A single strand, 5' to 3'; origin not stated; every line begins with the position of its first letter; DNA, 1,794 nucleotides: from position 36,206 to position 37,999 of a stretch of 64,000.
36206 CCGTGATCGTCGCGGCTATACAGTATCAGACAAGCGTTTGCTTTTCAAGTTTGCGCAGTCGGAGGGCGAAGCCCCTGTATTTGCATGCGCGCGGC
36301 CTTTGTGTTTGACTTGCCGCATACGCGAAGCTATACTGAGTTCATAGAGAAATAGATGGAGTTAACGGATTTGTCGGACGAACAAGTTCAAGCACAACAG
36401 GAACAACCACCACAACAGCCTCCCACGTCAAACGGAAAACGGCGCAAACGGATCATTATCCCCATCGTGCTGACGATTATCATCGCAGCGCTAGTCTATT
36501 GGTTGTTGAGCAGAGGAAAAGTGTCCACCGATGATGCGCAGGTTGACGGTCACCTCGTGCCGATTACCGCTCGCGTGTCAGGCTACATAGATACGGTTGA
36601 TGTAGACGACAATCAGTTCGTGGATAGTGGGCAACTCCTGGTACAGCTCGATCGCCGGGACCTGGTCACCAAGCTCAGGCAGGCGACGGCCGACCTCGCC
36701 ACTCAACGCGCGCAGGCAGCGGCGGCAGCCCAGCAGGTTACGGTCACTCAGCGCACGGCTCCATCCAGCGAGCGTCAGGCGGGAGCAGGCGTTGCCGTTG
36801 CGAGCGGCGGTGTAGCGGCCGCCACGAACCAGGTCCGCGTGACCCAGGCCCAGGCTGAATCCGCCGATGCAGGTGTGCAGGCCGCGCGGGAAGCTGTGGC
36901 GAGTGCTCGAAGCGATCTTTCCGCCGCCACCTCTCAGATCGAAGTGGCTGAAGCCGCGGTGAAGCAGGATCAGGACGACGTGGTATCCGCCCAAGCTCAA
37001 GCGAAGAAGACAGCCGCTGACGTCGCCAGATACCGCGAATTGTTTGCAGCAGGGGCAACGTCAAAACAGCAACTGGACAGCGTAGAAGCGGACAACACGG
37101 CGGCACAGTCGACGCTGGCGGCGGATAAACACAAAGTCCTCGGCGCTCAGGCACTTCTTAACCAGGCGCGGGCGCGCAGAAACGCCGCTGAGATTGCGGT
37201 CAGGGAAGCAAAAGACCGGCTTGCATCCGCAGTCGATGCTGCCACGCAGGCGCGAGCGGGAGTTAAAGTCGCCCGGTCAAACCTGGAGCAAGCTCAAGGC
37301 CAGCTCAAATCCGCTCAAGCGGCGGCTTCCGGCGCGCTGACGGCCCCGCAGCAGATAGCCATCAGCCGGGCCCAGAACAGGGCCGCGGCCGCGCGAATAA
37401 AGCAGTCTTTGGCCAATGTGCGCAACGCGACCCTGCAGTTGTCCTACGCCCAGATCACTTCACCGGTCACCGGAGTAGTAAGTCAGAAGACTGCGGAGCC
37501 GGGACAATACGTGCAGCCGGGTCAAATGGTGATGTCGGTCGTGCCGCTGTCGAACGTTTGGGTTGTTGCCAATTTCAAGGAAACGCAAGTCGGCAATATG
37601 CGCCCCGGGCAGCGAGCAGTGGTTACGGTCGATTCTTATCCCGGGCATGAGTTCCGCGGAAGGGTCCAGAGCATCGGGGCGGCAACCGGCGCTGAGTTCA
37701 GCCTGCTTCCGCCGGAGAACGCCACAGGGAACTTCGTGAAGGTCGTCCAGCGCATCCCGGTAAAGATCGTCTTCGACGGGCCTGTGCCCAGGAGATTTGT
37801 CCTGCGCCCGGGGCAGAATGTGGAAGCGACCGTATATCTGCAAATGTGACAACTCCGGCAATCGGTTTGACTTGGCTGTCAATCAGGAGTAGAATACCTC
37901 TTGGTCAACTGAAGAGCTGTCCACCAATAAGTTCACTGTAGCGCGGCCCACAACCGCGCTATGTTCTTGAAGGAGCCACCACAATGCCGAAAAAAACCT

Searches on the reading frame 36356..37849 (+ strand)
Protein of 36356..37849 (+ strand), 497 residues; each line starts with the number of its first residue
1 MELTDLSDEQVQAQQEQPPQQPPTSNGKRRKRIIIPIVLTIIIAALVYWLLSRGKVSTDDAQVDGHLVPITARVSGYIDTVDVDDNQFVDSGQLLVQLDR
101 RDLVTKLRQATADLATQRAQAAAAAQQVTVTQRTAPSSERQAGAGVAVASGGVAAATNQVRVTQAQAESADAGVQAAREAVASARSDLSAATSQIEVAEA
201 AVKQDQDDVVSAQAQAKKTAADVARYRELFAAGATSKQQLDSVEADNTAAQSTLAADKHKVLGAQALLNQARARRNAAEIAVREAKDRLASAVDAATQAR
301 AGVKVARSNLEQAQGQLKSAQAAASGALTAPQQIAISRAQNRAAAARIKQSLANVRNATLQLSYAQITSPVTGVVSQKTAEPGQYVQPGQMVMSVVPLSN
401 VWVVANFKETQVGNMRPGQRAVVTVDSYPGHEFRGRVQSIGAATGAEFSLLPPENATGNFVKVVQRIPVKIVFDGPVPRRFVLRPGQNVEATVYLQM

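Call 83: search_protein_families(library=pfam, proteins=[window:36356-37849:+], max_evalue=0.00001)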
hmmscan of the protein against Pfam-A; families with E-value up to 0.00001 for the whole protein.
window:36356-37849:+ (497 aa): 2 families
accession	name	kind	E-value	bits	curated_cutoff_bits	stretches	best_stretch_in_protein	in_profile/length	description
PF16576.10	HlyD_D23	-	1.7e-23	83.5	30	1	305-441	51-185/214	Barrel-sandwich domain of CusB or HlyD membrane-fusion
PF13437.12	HlyD_3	-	1.6e-17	64.6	22.2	1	367-445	2-81/106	HlyD family secretion protein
